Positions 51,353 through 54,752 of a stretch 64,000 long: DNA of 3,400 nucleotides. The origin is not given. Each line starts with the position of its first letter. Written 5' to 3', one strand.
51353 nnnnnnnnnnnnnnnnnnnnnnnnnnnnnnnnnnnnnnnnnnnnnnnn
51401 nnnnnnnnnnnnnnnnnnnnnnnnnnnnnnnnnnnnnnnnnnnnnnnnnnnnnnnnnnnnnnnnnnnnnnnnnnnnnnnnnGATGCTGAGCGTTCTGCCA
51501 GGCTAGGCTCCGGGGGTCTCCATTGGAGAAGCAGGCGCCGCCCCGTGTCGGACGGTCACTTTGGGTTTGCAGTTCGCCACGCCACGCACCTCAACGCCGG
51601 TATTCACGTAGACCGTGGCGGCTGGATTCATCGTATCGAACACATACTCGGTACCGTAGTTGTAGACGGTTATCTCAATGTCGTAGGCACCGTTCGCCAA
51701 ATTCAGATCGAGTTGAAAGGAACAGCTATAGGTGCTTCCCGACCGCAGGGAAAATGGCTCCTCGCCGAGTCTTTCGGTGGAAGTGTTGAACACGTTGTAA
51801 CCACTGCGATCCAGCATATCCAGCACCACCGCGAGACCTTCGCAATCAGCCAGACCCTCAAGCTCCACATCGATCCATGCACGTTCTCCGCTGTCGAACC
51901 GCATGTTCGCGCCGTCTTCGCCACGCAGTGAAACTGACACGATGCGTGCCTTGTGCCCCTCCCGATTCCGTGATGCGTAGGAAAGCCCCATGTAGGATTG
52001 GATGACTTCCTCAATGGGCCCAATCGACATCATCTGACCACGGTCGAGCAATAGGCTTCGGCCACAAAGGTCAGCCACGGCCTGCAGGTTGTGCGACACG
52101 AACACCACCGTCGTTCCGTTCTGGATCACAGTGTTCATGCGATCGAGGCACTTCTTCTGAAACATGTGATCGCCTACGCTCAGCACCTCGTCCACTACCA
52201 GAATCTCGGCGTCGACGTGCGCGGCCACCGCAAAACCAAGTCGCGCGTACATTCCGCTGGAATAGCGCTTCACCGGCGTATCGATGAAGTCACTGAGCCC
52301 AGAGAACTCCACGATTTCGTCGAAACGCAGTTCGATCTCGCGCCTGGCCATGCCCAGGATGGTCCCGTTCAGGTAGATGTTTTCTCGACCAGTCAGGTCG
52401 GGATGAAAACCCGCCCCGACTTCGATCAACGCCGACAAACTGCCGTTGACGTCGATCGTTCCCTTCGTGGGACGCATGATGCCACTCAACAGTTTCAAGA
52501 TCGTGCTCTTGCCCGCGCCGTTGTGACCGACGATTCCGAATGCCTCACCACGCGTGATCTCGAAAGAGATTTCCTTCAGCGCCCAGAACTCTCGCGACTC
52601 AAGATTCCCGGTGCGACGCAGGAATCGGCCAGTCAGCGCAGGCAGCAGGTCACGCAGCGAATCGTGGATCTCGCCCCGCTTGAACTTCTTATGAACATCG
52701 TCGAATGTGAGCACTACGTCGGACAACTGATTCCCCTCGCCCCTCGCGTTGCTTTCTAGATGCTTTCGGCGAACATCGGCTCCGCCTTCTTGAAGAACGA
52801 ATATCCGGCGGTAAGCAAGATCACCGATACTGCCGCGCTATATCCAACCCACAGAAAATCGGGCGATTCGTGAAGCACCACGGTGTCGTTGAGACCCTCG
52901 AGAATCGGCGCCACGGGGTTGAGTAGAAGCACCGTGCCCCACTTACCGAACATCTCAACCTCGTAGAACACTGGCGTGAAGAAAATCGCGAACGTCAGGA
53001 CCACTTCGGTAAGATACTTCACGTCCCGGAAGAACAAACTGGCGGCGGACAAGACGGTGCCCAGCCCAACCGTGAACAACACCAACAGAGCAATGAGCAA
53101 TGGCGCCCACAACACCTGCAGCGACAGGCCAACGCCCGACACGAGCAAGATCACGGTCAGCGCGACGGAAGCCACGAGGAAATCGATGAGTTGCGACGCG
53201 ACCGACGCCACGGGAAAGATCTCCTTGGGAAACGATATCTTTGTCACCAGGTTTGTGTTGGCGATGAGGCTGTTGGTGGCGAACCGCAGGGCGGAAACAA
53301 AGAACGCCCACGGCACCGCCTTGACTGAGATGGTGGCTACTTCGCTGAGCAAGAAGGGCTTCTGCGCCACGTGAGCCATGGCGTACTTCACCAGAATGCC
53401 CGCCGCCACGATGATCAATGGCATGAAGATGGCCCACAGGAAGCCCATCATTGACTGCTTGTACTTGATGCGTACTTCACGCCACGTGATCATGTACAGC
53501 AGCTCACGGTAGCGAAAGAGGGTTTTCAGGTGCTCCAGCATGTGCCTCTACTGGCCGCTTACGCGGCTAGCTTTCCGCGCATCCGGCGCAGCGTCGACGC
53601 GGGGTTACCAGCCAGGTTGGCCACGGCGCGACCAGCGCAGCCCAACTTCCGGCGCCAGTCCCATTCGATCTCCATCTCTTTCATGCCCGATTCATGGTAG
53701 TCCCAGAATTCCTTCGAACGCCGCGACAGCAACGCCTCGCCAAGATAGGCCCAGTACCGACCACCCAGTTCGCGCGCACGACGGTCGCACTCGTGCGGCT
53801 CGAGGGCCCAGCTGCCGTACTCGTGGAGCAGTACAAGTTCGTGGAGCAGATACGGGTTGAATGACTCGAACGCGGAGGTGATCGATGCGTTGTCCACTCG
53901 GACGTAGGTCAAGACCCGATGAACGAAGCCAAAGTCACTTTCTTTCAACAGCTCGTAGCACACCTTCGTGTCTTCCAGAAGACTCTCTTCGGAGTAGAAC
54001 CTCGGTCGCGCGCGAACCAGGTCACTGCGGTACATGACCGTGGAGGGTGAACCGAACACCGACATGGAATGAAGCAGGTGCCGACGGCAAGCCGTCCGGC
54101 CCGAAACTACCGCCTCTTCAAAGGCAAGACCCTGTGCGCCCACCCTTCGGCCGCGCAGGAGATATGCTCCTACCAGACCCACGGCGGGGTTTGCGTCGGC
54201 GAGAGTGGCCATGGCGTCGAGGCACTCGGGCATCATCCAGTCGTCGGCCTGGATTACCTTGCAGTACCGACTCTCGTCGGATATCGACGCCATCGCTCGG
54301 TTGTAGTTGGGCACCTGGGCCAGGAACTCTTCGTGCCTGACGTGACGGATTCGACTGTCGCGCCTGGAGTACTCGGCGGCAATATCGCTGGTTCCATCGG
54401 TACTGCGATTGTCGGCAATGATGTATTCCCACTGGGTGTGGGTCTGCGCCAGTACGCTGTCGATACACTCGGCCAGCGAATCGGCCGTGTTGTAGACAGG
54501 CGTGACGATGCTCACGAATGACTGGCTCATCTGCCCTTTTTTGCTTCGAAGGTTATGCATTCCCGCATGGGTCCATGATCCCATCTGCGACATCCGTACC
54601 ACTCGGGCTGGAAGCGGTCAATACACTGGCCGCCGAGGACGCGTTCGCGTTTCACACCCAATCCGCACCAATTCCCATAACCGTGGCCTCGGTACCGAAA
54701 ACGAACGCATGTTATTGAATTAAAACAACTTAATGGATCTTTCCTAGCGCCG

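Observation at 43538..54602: ABC-transporter-dependent polysaccharide locus predicted to build a C-methyl-branched, amino-modified CDP-sugar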

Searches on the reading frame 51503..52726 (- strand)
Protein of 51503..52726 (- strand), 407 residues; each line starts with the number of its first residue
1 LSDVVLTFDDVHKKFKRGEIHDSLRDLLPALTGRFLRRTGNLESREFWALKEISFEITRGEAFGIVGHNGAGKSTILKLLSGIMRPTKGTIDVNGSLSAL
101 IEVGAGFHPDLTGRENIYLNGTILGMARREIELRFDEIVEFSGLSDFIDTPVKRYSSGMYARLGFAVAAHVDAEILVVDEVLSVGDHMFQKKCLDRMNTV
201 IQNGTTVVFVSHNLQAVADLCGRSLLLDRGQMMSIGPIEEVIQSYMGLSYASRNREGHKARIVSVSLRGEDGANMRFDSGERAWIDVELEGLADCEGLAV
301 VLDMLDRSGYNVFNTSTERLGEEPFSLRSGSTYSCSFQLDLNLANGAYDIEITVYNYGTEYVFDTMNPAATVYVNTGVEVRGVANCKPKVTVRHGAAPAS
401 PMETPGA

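Call 4: search_protein_families(library=pfam, proteins=[window:51503-52726:-], max_evalue=0.01)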
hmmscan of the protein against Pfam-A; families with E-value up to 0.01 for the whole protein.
window:51503-52726:- (407 aa): 5 families
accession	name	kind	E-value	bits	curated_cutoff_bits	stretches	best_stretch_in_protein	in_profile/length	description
PF00005.33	ABC_tran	-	1.6e-21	77.8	25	1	50-181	1-135/137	ABC transporter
PF14524.12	Wzt_C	-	4.7e-15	56.3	30.4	1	257-381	7-138/143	Wzt C-terminal domain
PF13555.12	AAA_29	-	0.00027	21.1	27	1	55-95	17-56/61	P-loop containing region of AAA domain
PF13304.12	AAA_21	-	0.00041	20.9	27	0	64-84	3-23/304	AAA domain, putative AbiEii toxin, Type IV TA system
PF13476.12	AAA_23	-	0.00092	20.3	27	1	52-80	14-39/201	AAA domain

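Call 5: search_protein_families(library=ncbifam, proteins=[window:51503-52726:-], max_evalue=0.001)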
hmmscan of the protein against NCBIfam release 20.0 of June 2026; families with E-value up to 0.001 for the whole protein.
window:51503-52726:- (407 aa): 182 families (the best 25 are shown)
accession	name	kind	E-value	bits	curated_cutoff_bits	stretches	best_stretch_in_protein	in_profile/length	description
NF010065.0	PRK13545.1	equivalog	1.3e-65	222.1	538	1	8-246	7-235/549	teichoic acids export protein ATP-binding subunit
NF050108.1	galactan_ABC_ATP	equivalog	8e-56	188.9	400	1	49-247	44-242/244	galactan export ABC transporter ATP-binding subunit Wzt/RfbE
NF010066.0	PRK13546.1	equivalog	5.8e-55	186.5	320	1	44-246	34-235/264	teichoic acids export ABC transporter ATP-binding subunit TagH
TIGR01188.1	drrA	subfamily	1e-34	120.2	312.45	1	46-244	5-214/302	daunorubicin resistance ABC transporter, ATP-binding protein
NF010059.0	PRK13536.1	equivalog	6e-29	100.9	549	1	50-247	59-267/342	nodulation factor ABC transporter ATP-binding protein NodI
TIGR01288.1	nodI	equivalog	3.7e-28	98.4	424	1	51-247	21-228/303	nodulation factor ABC transporter ATP-binding protein NodI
TIGR04521.1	ECF_ATPase_2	equivalog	2.5e-27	95.7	330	2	46-96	17-67/279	energy-coupling factor transporter ATPase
NF010060.0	PRK13537.1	equivalog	3.4e-27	95.1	521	1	50-247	31-239/314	nodulation factor ABC transporter ATP-binding protein NodI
TIGR04520.1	ECF_ATPase_1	equivalog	2.3e-25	89.6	315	2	45-96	13-64/269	energy-coupling factor transporter ATPase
NF033858.1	ABC2_perm_RbbA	equivalog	1e-24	86.6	1050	1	46-243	278-486/909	ribosome-associated ATPase/putative transporter RbbA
TIGR03740.1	galliderm_ABC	subfamily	4.2e-24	85.5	309.75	1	49-223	15-193/223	lantibiotic protection ABC transporter ATP-binding subunit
TIGR02673.1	FtsE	equivalog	1.8e-23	83.4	264.85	2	45-96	13-64/214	cell division ATP-binding protein FtsE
NF010156.0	PRK13635.1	equivalog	2.1e-23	82.9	392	2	46-96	19-69/279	energy-coupling factor ABC transporter ATP-binding protein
TIGR01166.1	cbiO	subfamily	1.6e-22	79.9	211.8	2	49-96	7-54/190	cobalt ABC transporter, ATP-binding protein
TIGR02769.1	nickel_nikE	equivalog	2.7e-22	79.5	332.55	2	134-234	129-231/265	nickel import ATP-binding protein NikE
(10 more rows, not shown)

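Call 70: search_solved_structures(query=window:51503-52726:-, max_evalue=1e-8)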
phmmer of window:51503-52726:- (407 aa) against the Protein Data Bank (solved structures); distinct sequences matched with E-value up to 1e-8: 329 (the best 60 are shown).
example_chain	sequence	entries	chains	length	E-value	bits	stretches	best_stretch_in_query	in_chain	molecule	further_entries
8dku_A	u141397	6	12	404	4.7e-74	252.8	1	45-355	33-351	ABC transporter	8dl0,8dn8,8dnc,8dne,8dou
7k2t_A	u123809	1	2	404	1.2e-73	251.4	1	45-355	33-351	ABC transporter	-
6amx_A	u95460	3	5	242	3.7e-62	213.6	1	45-249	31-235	ABC transporter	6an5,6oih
6m96_A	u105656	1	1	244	9.6e-62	212.3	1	45-249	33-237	ABC transporter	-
6jbh_A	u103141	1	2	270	1.4e-56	195.3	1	45-248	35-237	TarH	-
7dd0_A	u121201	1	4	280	2.2e-54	188.1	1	45-247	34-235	Teichoic acids export ATP-binding protein TagH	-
9cfl_B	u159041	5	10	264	5.8e-48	166.9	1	44-247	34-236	Teichoic acids export ATP-binding protein TagH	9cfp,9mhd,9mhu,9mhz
9qhw_C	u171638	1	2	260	6.3e-48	166.8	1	25-247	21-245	ABC transporter ATP-binding protein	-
9qfx_C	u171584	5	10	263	6.4e-48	166.8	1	25-247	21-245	ABC transporter ATP-binding protein | Probable o-antigen/lipopolysaccharide transport ATP-binding protein ABC transporter RfbE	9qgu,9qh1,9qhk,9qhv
9qhx_C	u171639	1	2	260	1.6e-47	165.4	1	25-247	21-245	ABC transporter ATP-binding protein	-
9qhj_C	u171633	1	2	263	1.6e-47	165.4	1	25-247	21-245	Probable o-antigen/lipopolysaccharide transport ATP-binding protein ABC transporter RfbE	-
7lkp_A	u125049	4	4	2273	4.7e-32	114.5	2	55-247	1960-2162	Retinal-specific phospholipid-transporting ATPase ABCA4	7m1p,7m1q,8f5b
7e7i_A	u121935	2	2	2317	4.9e-32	114.5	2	55-247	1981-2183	Retinal-specific phospholipid-transporting ATPase ABCA4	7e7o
7lkz_A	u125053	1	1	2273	3e-31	111.9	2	55-247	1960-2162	Retinal-specific phospholipid-transporting ATPase ABCA4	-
7e7q_A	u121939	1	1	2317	3.1e-31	111.8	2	55-247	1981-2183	Retinal-specific phospholipid-transporting ATPase ABCA4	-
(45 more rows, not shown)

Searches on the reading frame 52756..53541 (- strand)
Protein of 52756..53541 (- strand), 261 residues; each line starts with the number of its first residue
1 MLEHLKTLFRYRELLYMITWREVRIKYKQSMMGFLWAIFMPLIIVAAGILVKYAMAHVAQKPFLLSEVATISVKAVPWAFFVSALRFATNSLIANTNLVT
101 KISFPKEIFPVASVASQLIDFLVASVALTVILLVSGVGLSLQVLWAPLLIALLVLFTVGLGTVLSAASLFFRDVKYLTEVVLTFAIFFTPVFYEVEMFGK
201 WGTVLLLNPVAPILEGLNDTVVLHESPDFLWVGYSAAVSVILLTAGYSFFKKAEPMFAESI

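Call 4: search_protein_families(library=pfam, proteins=[window:52756-53541:-], max_evalue=0.01)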
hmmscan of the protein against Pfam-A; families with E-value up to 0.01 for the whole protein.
window:52756-53541:- (261 aa): 1 family
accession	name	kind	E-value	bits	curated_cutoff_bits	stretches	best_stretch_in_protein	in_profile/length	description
PF01061.29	ABC2_membrane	-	7e-14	52.3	26.9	1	14-218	2-207/211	ABC-2 type transporter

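Call 5: search_protein_families(library=ncbifam, proteins=[window:52756-53541:-], max_evalue=0.001)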
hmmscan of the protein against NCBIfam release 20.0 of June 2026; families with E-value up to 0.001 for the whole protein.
window:52756-53541:- (261 aa): 1 family
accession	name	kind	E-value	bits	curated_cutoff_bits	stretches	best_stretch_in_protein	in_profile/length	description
NF050109.1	galactan_ABC_perm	equivalog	7.9e-13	48.5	380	1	4-200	13-205/272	galactan export ABC transporter permease subunit Wzm/RfbD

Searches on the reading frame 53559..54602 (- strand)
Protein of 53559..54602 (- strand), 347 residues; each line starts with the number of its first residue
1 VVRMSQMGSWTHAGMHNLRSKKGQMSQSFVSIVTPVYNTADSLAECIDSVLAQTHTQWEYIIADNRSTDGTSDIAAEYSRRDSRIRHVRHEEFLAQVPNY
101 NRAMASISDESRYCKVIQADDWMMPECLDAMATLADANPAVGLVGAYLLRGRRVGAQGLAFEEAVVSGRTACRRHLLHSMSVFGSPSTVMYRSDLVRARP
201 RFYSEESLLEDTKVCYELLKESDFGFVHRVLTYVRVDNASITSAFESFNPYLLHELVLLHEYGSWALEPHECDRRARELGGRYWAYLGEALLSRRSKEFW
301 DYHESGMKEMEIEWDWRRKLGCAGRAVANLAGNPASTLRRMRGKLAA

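Call 4: search_protein_families(library=pfam, proteins=[window:53559-54602:-], max_evalue=0.01)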
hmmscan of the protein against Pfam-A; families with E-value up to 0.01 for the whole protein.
window:53559-54602:- (347 aa): 2 families
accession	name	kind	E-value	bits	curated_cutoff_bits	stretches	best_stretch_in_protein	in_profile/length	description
PF00535.33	Glycos_transf_2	-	1.1e-25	90.9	23.3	1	31-158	1-126/168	Glycosyl transferase family 2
PF13641.12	Glyco_tranf_2_3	-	1.3e-06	29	27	1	30-220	3-196/230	Glycosyltransferase like family 2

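Call 5: search_protein_families(library=ncbifam, proteins=[window:53559-54602:-], max_evalue=0.001)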
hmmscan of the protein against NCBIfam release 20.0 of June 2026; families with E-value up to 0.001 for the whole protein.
window:53559-54602:- (347 aa): 17 families
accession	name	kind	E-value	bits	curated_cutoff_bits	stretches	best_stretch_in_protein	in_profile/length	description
NF047683.1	TeichurnBiosyTuaG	equivalog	3e-18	66.4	400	1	26-131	4-107/252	teichuronic acid biosynthesis protein TuaG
NF053739.1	GlytfEpsEBac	equivalog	1.5e-17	63.5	450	1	30-169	3-141/265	glycosyltransferase EpsE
NF007482.0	PRK10073.1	equivalog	2.5e-14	53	423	1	26-138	4-113/334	glycosyltransferase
NF050050.1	ProtGlycPglI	equivalog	6.6e-13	48.7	500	1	28-133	2-106/306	GalNAc(5)-diNAcBac-PP-undecaprenol beta-1,3-glucosyltransferase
TIGR03937.1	PgaC_IcaA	equivalog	9e-10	38.1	422.3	1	21-144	38-159/407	poly-beta-1,6-N-acetyl-D-glucosamine synthase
NF038302.1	EPS_HpsE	equivalog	6.2e-09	35.2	300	1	30-146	3-122/307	hormogonium polysaccharide biosynthesis glycosyltransferase HpsE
NF045692.1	OglycostaseCruG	equivalog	2.2e-08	33.4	600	1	28-93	41-106/386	2'-O-glycosyltransferase CruG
TIGR03111.1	glyc2_xrt_Gpos1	hypoth_equivalog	1.8e-07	30.3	363.95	1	22-144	43-165/439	TIGR03111 family XrtG-associated glycosyltransferase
TIGR04283.1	glyco_like_mftF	equivalog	2.4e-07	30.6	182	1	30-79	1-50/221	TIGR04283 family arsenosugar biosynthesis glycosyltransferase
TIGR03469.1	HpnB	hypoth_equivalog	6.8e-07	28.6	379.25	1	21-81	35-98/386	hopene-associated glycosyltransferase HpnB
NF007453.0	PRK10018.1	equivalog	7.7e-06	25.8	382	1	27-130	5-106/280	colanic acid biosynthesis glycosyltransferase WcaA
TIGR04017.1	WcaA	equivalog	9e-06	25.5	495.75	1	27-129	4-104/279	colanic acid biosynthesis glycosyltransferase WcaA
NF041875.1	EPS_EpsD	equivalog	1.9e-05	24.2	370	1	30-92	1-64/325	exopolysaccharide biosynthesis glycosyltransferase EpsD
TIGR03965.1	mycofact_glyco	equivalog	2e-05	23.7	280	1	18-108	65-154/467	mycofactocin biosynthesis glycosyltransferase MftF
NF010496.0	PRK13915.1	equivalog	0.00012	21.3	262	1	14-78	20-84/307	glucosyl-3-phosphoglycerate synthase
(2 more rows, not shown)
